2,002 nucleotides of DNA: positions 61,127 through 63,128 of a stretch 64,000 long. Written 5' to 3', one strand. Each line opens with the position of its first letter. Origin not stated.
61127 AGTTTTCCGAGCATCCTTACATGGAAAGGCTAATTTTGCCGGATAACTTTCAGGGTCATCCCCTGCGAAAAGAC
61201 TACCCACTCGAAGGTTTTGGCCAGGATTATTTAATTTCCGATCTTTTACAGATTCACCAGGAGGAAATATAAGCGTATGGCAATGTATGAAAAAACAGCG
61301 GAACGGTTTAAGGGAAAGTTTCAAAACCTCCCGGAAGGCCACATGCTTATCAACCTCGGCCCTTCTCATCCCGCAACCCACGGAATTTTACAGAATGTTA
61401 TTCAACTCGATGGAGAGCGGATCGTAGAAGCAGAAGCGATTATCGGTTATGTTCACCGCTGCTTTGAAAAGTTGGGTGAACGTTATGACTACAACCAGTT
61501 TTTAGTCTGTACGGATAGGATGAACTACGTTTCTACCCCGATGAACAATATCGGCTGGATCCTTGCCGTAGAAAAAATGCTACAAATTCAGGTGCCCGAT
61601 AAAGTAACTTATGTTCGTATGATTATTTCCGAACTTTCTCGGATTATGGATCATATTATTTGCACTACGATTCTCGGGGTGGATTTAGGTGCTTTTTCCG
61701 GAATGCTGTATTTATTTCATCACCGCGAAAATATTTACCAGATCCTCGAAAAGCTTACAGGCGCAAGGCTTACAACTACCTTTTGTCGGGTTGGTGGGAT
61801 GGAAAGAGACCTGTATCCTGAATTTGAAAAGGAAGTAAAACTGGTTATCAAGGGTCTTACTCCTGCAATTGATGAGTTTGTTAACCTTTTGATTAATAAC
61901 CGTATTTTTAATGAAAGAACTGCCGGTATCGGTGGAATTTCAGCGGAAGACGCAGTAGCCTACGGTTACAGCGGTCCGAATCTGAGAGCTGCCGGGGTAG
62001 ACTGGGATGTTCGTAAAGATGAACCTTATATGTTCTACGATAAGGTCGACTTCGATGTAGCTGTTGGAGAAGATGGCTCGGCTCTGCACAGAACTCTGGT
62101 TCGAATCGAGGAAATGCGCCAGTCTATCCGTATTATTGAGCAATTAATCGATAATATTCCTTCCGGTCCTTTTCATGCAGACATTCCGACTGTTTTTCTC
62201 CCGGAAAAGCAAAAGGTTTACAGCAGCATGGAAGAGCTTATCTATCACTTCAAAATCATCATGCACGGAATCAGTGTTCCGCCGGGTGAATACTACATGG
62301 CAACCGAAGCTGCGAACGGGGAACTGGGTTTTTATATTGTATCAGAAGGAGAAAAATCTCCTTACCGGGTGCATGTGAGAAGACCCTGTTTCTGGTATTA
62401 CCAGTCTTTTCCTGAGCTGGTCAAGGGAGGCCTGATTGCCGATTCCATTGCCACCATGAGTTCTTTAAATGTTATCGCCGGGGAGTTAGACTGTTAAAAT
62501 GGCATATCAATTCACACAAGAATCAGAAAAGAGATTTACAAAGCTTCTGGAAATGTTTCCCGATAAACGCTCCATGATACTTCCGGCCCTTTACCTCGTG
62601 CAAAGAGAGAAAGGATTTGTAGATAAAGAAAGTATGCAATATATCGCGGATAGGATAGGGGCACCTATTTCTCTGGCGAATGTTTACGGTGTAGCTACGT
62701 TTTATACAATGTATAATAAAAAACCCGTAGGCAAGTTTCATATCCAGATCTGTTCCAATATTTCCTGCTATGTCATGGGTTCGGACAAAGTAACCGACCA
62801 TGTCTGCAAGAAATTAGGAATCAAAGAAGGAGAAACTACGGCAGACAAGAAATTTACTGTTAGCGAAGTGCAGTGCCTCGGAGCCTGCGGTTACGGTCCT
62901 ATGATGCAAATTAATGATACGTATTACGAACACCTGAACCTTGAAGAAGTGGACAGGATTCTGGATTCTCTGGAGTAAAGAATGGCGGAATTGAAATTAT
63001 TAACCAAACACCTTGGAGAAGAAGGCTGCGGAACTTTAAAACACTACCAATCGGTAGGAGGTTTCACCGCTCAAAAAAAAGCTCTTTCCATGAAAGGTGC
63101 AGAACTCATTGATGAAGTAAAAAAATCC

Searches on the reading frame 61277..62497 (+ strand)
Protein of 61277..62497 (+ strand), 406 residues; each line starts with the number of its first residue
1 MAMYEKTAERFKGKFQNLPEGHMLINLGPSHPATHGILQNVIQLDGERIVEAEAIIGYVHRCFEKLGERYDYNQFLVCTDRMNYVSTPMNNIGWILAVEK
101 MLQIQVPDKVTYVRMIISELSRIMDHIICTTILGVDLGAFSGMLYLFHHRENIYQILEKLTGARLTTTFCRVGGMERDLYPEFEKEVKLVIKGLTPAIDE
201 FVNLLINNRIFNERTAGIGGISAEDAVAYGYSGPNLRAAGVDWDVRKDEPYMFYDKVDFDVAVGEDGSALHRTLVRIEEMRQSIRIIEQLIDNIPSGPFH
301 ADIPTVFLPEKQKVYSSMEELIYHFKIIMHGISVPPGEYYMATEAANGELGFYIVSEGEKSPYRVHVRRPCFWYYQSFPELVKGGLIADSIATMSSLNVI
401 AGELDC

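Call 51: search_protein_families(library=pfam, proteins=[window:61277-62497:+])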
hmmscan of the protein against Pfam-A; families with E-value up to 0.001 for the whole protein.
window:61277-62497:+ (406 aa): 1 family
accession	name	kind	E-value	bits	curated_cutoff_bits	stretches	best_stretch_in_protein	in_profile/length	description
PF00346.24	Complex1_49kDa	-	2.3e-107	358.6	24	1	136-405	1-270/271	Respiratory-chain NADH dehydrogenase, 49 Kd subunit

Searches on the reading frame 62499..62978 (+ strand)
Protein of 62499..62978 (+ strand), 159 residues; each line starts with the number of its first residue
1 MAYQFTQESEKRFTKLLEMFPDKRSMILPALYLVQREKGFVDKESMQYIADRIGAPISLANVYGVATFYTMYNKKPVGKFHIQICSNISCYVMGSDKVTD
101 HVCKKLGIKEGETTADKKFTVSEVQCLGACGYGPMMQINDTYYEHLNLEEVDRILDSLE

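Call 51: search_protein_families(library=pfam, proteins=[window:62499-62978:+])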
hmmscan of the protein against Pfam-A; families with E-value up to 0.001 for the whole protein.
window:62499-62978:+ (159 aa): 1 family
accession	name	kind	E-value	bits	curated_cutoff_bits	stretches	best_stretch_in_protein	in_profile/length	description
PF01257.25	2Fe-2S_thioredx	-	3.5e-54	183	24.8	1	15-158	3-144/145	Thioredoxin-like [2Fe-2S] ferredoxin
